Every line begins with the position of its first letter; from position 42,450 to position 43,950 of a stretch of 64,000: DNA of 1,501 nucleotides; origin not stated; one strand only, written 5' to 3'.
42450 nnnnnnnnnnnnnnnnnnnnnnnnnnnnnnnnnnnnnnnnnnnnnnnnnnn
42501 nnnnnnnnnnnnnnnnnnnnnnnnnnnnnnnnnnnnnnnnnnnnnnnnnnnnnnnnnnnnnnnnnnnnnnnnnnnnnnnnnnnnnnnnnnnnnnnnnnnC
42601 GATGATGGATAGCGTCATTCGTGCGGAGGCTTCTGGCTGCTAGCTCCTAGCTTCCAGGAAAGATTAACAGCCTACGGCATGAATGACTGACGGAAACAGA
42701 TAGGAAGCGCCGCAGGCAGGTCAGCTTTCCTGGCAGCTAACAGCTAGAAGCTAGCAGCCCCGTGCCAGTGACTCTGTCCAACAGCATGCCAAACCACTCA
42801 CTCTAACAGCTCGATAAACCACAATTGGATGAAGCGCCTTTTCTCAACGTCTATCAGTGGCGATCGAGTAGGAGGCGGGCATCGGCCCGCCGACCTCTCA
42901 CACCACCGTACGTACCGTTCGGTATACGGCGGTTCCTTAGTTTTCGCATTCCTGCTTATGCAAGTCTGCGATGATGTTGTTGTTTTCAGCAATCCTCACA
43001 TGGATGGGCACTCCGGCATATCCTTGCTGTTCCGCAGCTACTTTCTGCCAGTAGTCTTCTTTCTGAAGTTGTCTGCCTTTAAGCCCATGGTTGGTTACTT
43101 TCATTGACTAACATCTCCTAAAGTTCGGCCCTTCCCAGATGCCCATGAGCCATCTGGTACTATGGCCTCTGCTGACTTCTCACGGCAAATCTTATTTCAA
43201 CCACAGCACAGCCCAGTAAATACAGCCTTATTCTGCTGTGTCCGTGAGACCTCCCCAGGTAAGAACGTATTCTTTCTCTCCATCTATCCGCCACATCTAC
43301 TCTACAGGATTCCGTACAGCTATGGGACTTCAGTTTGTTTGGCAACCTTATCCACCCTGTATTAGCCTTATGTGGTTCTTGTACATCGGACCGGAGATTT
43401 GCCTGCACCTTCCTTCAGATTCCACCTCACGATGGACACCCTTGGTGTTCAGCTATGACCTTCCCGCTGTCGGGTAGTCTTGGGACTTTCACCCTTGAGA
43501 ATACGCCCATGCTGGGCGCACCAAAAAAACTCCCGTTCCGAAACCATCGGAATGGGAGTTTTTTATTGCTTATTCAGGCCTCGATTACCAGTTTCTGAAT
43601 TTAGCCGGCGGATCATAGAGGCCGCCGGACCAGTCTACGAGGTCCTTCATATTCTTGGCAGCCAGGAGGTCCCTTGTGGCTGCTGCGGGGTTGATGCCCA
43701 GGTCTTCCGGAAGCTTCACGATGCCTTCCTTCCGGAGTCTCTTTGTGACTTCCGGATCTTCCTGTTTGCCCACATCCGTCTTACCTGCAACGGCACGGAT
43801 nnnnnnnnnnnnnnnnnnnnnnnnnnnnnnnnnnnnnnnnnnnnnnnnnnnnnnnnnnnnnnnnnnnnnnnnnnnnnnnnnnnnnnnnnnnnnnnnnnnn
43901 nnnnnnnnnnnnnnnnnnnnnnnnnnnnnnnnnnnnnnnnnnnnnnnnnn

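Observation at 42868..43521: ORF-less class C group II intron inserted immediately after the mdcA intrinsic terminator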

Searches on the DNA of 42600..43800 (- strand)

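Call 3: search_rna_families(source=window, start=42600, end=43800, threshold=evalue, max_evalue=1, show_alignments=5)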
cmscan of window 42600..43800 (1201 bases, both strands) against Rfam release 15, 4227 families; matches with E-value up to 1: 7.
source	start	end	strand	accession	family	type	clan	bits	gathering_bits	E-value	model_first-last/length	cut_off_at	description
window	43264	43436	-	RF02001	group-II-D1D4-3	Intron;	CL00102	147.2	32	2.2e-32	1-170/170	no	Group II catalytic intron D1-D4-3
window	43128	43197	-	RF01998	group-II-D1D4-1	Intron;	CL00102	53.9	35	1.3e-08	1-84/84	no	Group II catalytic intron D1-D4-1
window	42863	42934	-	RF00029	Intron_gpII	Intron;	-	43.7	40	5.2e-07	1-77/77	no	Group II catalytic intron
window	43499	43562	-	RF04181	rteR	Gene; sRNA;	-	25.5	72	0.24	1-84/84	no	rteR sRNA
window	42873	42919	+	RF01116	Yfr1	Gene; sRNA;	-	22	38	0.1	1-59/59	no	Cyanobacterial functional RNA 1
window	42635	42752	+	RF03249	mir-2114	Gene; miRNA;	-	19.7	94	0.56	1-84/84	no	mir-2114 microRNA precursor family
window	43187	43291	+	RF01880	Xist_exon1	Gene; lncRNA;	-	14.5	50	0.39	1-85/85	no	X-chromosome inactivation gene exon 1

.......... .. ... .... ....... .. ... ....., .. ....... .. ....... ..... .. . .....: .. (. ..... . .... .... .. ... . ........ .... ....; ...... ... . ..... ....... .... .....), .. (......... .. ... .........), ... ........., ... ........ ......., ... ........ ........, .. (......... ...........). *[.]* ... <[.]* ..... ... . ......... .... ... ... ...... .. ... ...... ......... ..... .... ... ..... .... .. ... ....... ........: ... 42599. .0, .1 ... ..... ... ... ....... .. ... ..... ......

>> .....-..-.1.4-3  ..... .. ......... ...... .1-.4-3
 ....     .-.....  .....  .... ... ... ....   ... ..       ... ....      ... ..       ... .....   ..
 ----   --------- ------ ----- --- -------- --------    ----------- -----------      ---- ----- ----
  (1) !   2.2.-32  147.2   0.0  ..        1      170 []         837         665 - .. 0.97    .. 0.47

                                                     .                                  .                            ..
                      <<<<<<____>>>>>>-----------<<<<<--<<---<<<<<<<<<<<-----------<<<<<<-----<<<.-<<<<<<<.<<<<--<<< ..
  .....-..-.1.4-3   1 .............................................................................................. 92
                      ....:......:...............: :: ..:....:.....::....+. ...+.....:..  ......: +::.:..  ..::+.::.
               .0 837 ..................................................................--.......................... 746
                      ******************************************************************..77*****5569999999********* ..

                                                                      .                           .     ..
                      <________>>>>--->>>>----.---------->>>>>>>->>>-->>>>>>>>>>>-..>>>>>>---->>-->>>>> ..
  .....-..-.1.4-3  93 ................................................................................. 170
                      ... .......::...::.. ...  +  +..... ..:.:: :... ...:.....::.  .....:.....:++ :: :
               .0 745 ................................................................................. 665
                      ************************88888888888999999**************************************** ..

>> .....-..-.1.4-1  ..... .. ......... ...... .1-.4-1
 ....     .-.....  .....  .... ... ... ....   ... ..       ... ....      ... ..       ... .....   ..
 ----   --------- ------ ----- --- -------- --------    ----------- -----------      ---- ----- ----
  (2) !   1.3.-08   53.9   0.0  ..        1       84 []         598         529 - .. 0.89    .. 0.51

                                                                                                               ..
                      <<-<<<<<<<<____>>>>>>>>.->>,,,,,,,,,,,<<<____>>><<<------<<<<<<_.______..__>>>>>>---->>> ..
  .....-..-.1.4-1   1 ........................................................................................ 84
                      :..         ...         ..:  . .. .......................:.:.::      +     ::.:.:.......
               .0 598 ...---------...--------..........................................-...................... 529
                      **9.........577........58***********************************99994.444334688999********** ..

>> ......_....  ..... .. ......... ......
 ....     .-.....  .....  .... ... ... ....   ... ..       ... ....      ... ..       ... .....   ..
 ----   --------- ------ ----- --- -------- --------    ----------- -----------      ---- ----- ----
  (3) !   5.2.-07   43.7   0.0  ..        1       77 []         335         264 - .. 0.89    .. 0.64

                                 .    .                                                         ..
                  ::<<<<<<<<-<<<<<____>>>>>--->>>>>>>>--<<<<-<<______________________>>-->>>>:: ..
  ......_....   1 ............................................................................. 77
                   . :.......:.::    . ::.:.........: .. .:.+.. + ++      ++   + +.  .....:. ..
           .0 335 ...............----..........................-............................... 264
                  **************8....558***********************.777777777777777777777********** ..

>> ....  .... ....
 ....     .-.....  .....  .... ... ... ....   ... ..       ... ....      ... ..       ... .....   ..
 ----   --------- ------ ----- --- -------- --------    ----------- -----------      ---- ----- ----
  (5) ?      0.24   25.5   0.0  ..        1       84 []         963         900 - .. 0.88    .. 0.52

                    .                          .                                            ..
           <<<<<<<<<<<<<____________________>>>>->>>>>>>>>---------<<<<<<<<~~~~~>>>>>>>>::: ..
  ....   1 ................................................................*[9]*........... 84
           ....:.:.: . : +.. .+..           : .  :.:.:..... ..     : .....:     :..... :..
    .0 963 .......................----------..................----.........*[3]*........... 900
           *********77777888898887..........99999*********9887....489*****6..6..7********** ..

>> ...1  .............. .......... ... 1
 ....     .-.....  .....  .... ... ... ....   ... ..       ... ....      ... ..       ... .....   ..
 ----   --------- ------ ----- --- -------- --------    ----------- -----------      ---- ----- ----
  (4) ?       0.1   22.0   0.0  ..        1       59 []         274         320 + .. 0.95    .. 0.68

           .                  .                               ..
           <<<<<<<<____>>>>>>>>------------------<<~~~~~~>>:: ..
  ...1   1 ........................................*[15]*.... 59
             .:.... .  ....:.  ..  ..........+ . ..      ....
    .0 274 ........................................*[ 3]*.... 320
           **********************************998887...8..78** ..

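Call 7: search_dna_similar(query=window:42863-43521:-, collection=plasmids, mode=distant, max_rows=30)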
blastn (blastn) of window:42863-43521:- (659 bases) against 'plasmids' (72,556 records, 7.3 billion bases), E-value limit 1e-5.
Records with a match: 488; places in all: 692; records where one place covers at least 80% of the query: 0.
Best place of each record, by identity: 95-99% 12; 90-95% 43; 80-90% 264; 60-80% 169.
By first word of the organism name: Escherichia 222; Pseudomonas 43; Ligilactobacillus 23; Lactiplantibacillus 21; Enterococcus 16; Clostridium 15; Limosilactobacillus 15; Klebsiella 15; Bacillus 9; Staphylococcus 8; and 50 more.
By predicted mobility (MOB-suite, as given by PLSDB): non-mobilizable 193; mobilizable 149; conjugative 146.
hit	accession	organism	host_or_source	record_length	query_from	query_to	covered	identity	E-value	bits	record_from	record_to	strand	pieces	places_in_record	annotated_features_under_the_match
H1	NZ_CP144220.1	Natranaerobius thermophilus JW/NM-WN-LF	-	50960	78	561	73%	68.2%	2e-32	147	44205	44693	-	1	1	hypothetical protein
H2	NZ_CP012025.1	Bacillus smithii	-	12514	1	659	54%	74.0%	3e-24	195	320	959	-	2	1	none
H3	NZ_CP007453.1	Peptoclostridium acidaminophilum DSM 3953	black mud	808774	1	366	56%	70.1%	3e-30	141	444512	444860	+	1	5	none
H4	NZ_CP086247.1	Clostridium sp. CF011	single colony,bovine feces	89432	6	367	55%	70.8%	7e-38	165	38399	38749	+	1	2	none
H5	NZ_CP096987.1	Clostridium felsineum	whole organism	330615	1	275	42%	76.3%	3e-43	184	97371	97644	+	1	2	none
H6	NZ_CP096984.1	Clostridium felsineum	whole organism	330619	1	275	42%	76.3%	3e-43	184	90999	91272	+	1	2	none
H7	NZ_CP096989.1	Clostridium felsineum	whole organism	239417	1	275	42%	75.9%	3e-42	179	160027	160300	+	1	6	none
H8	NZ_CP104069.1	Alicyclobacillus fastidiosus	cell culture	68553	1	284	43%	72.8%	3e-30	140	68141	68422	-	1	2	none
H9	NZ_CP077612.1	Clostridium estertheticum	single colony,bovine feces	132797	1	275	42%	75.1%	9e-37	162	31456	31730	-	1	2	hypothetical protein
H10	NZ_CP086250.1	Clostridium estertheticum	single colony,beef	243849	1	275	42%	74.6%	1e-34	155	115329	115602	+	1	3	none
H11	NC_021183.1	Clostridium pasteurianum BC1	-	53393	1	275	42%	74.5%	9e-37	161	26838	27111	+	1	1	none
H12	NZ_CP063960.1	Clostridium botulinum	Bovine,feces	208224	1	275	42%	74.0%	8e-31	141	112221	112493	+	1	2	none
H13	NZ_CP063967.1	Clostridium botulinum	Chicken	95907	1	275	42%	73.7%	4e-29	137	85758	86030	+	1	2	none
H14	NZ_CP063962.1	Clostridium botulinum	Bovine,feces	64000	1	275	42%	73.7%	4e-29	137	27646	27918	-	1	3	none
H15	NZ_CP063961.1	Clostridium botulinum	Bovine,feces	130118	1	275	42%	73.7%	4e-29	137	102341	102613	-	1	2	none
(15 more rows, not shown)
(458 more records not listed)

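Call 18: get_annotated_region(hit=H1, flank=2500)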
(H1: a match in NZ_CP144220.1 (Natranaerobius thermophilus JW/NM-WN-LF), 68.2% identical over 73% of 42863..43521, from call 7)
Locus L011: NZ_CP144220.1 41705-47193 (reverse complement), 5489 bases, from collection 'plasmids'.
description: Natranaerobius thermophilus JW/NM-WN-LF plasmid unnamed1, complete sequence
organism: Natranaerobius thermophilus JW/NM-WN-LF (NCBI taxid 457570)
taxonomy: Bacteria; Bacillota; Clostridia; Natranaerobiales; Natranaerobiaceae; Natranaerobius; Natranaerobius thermophilus; Natranaerobius thermophilus JW/NM-WN-LF
host: -; source: -; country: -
typing (MOB-suite, as given by PLSDB): non-mobilizable
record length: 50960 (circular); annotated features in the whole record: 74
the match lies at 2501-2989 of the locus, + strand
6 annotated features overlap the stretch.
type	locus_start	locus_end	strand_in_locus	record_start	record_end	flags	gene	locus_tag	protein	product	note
CDS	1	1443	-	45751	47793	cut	-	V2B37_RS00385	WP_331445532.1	PBP1A family penicillin-binding protein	-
CDS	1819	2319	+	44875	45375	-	-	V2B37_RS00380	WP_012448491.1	DUF2062 domain-containing protein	-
CDS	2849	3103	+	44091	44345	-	-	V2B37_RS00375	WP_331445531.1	hypothetical protein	-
CDS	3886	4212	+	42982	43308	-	-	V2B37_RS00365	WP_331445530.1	group II intron maturase-specific domain-containing protein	-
CDS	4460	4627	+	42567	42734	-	-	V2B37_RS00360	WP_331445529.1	hypothetical protein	-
CDS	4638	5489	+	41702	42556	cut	-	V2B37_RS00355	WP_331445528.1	pyridoxal-phosphate dependent enzyme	-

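Call 19: get_annotated_region(hit=H2, flank=2500)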
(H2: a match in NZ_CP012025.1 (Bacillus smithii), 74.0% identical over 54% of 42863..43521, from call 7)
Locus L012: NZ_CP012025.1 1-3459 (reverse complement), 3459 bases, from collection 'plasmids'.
description: Bacillus smithii strain DSM 4216 plasmid pDSM4216, complete sequence
organism: Bacillus smithii (NCBI taxid 1479)
taxonomy: Bacteria; Bacillota; Bacilli; Bacillales; Bacillaceae; Bacillus; Bacillus smithii
host: -; source: -; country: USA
typing (MOB-suite, as given by PLSDB): non-mobilizable
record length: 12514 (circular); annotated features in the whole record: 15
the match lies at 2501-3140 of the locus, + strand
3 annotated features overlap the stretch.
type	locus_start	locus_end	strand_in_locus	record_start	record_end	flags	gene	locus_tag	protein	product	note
CDS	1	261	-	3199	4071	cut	-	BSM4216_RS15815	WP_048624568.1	helix-turn-helix domain-containing protein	-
CDS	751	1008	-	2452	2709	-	-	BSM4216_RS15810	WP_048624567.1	hypothetical protein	-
CDS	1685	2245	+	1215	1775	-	-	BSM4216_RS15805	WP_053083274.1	hypothetical protein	-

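Call 20: get_annotated_region(hit=H5, flank=3000)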
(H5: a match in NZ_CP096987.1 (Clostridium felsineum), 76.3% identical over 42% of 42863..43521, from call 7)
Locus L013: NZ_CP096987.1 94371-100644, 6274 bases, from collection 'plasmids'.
description: Clostridium felsineum strain DSM 6424 plasmid p330, complete sequence
organism: Clostridium felsineum (NCBI taxid 36839)
taxonomy: Bacteria; Bacillota; Clostridia; Eubacteriales; Clostridiaceae; Clostridium; Clostridium felsineum
host: -; source: whole organism; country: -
typing (MOB-suite, as given by PLSDB): non-mobilizable; replicon rep_cluster_994
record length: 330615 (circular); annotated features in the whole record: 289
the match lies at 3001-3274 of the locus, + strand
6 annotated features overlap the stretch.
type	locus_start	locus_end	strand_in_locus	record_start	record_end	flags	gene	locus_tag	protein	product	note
CDS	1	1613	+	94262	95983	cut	-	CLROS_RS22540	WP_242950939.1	methyl-accepting chemotaxis protein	GO:0006935 - chemotaxis [Evidence IEA]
CDS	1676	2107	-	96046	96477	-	-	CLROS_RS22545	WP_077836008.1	EamA family transporter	-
CDS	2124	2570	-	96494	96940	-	-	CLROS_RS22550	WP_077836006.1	helix-turn-helix domain-containing protein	-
CDS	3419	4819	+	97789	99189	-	ltrA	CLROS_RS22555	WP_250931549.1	group II intron reverse transcriptase/maturase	GO:0000373 - Group II intron splicing [Evidence IEA]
CDS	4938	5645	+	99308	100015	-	-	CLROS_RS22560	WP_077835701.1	B3/4 domain-containing protein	-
CDS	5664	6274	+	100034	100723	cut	-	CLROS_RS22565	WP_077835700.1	radical SAM protein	-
